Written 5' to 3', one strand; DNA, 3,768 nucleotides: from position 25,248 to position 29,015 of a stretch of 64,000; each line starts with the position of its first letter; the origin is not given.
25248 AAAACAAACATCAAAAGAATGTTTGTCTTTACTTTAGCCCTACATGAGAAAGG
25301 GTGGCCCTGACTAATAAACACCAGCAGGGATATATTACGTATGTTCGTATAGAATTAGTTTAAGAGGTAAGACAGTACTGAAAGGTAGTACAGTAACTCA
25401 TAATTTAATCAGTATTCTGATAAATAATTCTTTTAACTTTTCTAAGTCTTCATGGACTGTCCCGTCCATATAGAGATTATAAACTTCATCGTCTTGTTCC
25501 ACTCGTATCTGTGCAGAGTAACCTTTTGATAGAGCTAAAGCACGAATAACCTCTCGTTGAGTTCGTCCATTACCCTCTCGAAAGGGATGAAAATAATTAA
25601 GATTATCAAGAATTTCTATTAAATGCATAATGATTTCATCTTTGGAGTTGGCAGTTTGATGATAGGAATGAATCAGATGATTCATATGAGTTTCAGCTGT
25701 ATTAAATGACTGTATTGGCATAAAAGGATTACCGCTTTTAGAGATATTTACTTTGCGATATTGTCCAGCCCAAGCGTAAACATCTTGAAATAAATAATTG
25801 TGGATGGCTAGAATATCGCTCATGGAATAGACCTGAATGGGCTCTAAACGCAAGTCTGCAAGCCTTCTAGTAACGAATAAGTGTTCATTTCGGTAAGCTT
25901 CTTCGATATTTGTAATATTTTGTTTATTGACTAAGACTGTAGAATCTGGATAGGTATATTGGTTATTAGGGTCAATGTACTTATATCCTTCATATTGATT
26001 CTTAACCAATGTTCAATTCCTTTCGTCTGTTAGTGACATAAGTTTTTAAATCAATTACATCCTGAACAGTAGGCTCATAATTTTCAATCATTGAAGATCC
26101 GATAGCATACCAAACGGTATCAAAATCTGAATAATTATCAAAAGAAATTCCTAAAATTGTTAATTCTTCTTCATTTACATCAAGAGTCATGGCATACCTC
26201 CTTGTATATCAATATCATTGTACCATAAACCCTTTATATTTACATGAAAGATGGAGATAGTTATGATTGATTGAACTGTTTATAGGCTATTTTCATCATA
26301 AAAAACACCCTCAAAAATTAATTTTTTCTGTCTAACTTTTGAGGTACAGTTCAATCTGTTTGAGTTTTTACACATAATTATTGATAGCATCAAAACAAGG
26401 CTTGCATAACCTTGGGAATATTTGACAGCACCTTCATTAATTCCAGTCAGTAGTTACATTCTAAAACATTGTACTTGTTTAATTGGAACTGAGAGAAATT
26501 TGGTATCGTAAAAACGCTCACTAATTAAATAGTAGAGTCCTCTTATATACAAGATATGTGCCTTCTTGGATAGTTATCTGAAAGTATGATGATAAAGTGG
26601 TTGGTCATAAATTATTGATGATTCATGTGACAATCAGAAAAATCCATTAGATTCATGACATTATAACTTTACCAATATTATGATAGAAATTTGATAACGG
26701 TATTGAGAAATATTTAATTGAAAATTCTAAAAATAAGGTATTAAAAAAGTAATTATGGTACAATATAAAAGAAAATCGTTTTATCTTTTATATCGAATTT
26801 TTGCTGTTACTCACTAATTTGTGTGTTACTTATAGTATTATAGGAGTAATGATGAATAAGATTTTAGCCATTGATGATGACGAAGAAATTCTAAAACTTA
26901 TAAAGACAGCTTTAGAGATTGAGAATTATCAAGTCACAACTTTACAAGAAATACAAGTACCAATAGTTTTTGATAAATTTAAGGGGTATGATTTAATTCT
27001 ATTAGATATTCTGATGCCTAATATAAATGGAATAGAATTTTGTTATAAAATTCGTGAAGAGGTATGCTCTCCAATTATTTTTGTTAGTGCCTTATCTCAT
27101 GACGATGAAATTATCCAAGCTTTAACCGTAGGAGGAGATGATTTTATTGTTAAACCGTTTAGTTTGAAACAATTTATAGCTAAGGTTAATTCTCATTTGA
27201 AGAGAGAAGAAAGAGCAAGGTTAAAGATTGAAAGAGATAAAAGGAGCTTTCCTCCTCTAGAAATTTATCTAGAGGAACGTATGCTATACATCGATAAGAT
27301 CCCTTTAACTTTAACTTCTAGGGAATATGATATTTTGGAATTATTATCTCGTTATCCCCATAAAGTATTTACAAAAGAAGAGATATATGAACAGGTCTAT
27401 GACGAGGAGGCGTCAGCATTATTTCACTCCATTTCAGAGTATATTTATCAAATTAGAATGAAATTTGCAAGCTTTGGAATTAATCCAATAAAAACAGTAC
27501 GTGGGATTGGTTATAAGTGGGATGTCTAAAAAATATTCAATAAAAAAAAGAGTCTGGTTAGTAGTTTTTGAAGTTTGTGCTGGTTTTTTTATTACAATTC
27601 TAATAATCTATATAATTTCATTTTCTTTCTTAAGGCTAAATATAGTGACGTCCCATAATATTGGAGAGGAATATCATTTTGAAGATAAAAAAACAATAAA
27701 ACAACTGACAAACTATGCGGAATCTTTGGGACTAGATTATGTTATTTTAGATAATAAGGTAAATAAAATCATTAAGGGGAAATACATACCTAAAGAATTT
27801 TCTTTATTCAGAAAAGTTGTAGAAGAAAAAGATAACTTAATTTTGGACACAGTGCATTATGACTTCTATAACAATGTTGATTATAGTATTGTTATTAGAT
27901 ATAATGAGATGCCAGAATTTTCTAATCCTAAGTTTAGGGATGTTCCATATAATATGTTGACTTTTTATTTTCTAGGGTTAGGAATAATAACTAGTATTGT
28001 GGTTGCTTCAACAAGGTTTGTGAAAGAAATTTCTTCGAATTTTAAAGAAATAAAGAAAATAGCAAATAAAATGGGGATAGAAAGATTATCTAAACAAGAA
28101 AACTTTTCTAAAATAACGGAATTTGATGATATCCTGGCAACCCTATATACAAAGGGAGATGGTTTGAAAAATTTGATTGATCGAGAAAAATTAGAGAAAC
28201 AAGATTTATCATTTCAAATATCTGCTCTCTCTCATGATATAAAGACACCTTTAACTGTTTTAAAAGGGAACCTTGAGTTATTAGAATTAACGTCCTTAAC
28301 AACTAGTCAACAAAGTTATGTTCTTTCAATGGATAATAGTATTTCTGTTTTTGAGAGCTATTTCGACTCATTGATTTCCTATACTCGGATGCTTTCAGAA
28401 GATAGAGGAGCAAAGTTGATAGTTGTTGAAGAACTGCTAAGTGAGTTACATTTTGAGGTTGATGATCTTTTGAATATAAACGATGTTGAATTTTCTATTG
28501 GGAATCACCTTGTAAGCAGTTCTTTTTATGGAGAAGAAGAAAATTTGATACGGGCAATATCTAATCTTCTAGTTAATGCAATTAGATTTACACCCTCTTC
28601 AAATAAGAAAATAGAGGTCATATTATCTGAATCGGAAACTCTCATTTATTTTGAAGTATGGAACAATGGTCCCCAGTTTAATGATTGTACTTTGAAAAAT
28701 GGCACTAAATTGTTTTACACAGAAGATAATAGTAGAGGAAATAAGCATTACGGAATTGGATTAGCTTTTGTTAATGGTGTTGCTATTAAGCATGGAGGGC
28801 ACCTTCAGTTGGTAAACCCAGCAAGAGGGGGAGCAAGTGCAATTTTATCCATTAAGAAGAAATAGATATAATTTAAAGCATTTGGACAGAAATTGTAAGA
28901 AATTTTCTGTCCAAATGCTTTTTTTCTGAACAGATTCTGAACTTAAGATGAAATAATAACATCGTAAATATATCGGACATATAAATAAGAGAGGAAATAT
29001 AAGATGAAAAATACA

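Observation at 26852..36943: Streptin-like class I lantibiotic locus (lanR, lanK, lanA, lanT, lanC, lanB, lanF, lanE, lanG) with a deletion removing the precursor core and the lanT 5-prime end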

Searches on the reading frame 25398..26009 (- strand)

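Call 4: search_protein_families(library=pfam, proteins=[window:25398-26009:-], max_evalue=0.01)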
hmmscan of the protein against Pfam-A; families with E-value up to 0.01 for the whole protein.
window:25398-26009:- (203 aa): 1 family
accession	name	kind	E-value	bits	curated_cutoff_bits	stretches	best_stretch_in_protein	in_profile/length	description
PF02661.23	Fic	-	4e-16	60.1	24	1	63-157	4-91/93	Fic/DOC family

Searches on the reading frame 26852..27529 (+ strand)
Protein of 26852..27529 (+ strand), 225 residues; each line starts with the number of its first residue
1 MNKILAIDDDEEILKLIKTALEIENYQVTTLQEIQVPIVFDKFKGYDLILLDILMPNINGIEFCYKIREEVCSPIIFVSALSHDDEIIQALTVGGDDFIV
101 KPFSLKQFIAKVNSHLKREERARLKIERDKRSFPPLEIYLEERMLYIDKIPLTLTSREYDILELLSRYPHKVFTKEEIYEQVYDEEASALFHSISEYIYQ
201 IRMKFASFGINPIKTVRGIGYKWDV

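Call 4: search_protein_families(library=pfam, proteins=[window:26852-27529:+], max_evalue=0.01)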
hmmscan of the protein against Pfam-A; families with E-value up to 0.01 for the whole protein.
window:26852-27529:+ (225 aa): 2 families
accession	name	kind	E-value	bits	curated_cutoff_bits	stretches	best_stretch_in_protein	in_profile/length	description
PF00072.30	Response_reg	-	4.5e-24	85.2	30.2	1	4-112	1-110/111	Response regulator receiver domain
PF00486.34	Trans_reg_C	-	1.1e-16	61.1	26.2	1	151-222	3-76/77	Transcriptional regulatory protein, C terminal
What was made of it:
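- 26852..27529 (+): lanR (srtR-like OmpR-family response regulator), 225 aa, intact. Pfam Response_reg and Trans_reg_C (call 4).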

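Call 6: search_protein_families(library=ncbifam, proteins=[window:26852-27529:+], max_evalue=0.01)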
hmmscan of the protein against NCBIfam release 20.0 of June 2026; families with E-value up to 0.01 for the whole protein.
window:26852-27529:+ (225 aa): 92 families (the best 25 are shown)
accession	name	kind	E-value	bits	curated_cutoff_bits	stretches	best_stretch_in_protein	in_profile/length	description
NF053854.1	RespRegPhoBBctds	equivalog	2.4e-45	154.6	270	1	4-223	1-224/225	two-component system response regulator PhoB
NF033120.0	vanR_FM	exception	1.6e-39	135.9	460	1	4-224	6-230/231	vancomycin resistance response regulator transcription factor, VanR-F/VanR-M family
NF040689.1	MtrAB_MtrA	equivalog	6.4e-38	130.3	300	1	4-222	1-217/219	MtrAB system response regulator MtrA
NF045944.1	ResRegRpaBCyano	equivalog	3.8e-37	127.9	330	1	5-222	1-226/229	response regulator transcription factor RpaB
TIGR02154.1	PhoB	equivalog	2.7e-36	125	296.2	1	2-223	3-225/226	phosphate regulon transcriptional regulator PhoB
NF012227.0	AdeR_RR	equivalog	2e-35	122.4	340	1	3-224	13-237/239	efflux system response regulator transcription factor AdeR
NF033117.2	vanR_ACDEGLN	exception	5.6e-35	120.9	350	1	4-222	1-224/226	VanR-ABDEGLN family response regulator transcription factor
NF008296.0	PRK11083.1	equivalog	1.1e-33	116.5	273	1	2-223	4-225/228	two-component system response regulator CreB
NF041733.1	resp_reg_CseB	equivalog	7.1e-33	113.9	350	1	3-223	2-226/228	two-component system response regulator CseB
NF041734.1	resp_reg_RppA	equivalog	6.2e-31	107.5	250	1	3-223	2-227/229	two-component system response regulator RppA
NF045991.1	RespRegCtrARhodob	equivalog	1.8e-30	106.4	350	1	3-221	2-219/224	response regulator transcription factor CtrA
NF007982.1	PRK10710.1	equivalog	2.1e-30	106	380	1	2-224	8-228/235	envelope stress response regulator BaeR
NF040534.1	resp_reg_YycF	equivalog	2.6e-28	98.8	340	1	3-221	2-225/231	response regulator YycF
NF000401.1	vanR-A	exception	3.4e-28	98.6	500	1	2-223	3-229/231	vancomycin resistance response regulator transcription factor VanR-A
NF007928.2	PRK10643.1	equivalog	4.1e-27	95.2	330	1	3-222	2-215/216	two-component system response regulator PmrA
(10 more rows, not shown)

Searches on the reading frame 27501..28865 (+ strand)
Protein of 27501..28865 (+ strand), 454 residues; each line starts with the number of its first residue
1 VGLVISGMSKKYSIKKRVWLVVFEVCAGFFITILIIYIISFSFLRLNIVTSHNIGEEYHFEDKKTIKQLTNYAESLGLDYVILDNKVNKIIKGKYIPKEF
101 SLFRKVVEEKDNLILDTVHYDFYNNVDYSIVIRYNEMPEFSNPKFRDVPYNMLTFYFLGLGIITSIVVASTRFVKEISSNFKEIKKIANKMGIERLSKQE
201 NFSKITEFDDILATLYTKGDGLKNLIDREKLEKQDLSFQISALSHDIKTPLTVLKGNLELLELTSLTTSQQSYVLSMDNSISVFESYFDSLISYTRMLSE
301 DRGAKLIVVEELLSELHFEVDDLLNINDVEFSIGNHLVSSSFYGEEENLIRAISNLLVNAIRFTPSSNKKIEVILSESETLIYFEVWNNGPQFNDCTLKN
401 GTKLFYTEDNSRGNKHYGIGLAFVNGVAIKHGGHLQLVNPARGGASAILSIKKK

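Call 4: search_protein_families(library=pfam, proteins=[window:27501-28865:+], max_evalue=0.01)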
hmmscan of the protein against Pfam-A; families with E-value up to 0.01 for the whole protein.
window:27501-28865:+ (454 aa): 3 families
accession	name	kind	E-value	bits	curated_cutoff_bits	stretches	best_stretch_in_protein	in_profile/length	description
PF02518.31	HATPase_c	-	3.4e-14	53.7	26.4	1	345-452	2-108/111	Histidine kinase-, DNA gyrase B-, and HSP90-like ATPase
PF00512.31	HisKA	-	2.9e-10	40.5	26.9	1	238-297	4-63/66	His Kinase A (phospho-acceptor) domain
PF07498.18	Rho_N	-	0.00033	21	24.9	0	63-79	4-20/43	Rho termination factor, N-terminal domain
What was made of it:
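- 27522..28865 (+): lanK (srtK-like sensor histidine kinase), 447 aa, intact. The ORF is also open from GTG 27501. Pfam HisKA and HATPase_c (call 4).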

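Call 6: search_protein_families(library=ncbifam, proteins=[window:27501-28865:+], max_evalue=0.01)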
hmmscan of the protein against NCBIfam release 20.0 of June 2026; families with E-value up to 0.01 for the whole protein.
window:27501-28865:+ (454 aa): 41 families (the best 25 are shown)
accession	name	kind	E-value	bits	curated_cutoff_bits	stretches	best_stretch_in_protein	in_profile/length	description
NF008312.0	PRK11100.1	equivalog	9.8e-26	90.6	356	1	228-453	247-474/477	two-component system sensor histidine kinase CreC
TIGR02966.1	phoR_proteo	equivalog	1.2e-24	87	334.2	1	238-437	117-319/333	phosphate regulon sensor histidine kinase PhoR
NF008235.0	PRK11006.1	equivalog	2.2e-19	69.7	390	1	228-441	197-411/431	phosphate regulon sensor histidine kinase PhoR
NF033091.0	HK_VanS_ACDEFG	equivalog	1.5e-18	67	400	1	161-436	2-278/293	vancomycin resistance histidine kinase VanS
NF007004.0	PRK09467.1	equivalog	2.2e-18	66.3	415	1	152-449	157-432/440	two-component system sensor histidine kinase EnvZ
NF007898.0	PRK10604.1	equivalog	3.4e-18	66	478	1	180-450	163-420/433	two-component system sensor histidine kinase RstB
NF008025.0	PRK10755.1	equivalog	3.8e-15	55.4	314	1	163-453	77-356/362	two-component system sensor histidine kinase PmrB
TIGR01386.1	cztS_silS_copS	subfamily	4.7e-15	55.5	292.55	1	343-439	348-445/457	heavy metal sensor histidine kinase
TIGR03785.1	marine_sort_HK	equivalog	1.8e-14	53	612.2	1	241-442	490-692/703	proteobacterial dedicated sortase system histidine kinase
NF012163.2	BaeS_SmeS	equivalog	3.3e-14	52.7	500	1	182-451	190-456/457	sensor histidine kinase efflux regulator BaeS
NF007793.0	PRK10490.1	equivalog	4.3e-14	51.5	1123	1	239-451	667-880/895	two-component system sensor histidine kinase KdpD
NF041735.1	hist_kin_RppB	equivalog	8.6e-14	51.2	400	1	243-439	223-425/438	two-component system sensor histidine kinase RppB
NF007007.0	PRK09470.1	equivalog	1.3e-12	47.3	486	1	176-444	191-450/463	envelope stress sensor histidine kinase CpxA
NF045900.1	HisKinCpxALeg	equivalog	1.4e-12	47.1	800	1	240-449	235-447/451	two-component system sensor histidine kinase CpxA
NF052314.1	T9SS_HK_PorY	subfamily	1.2e-11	44.4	350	1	28-432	12-400/418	PorY family sensor histidine kinase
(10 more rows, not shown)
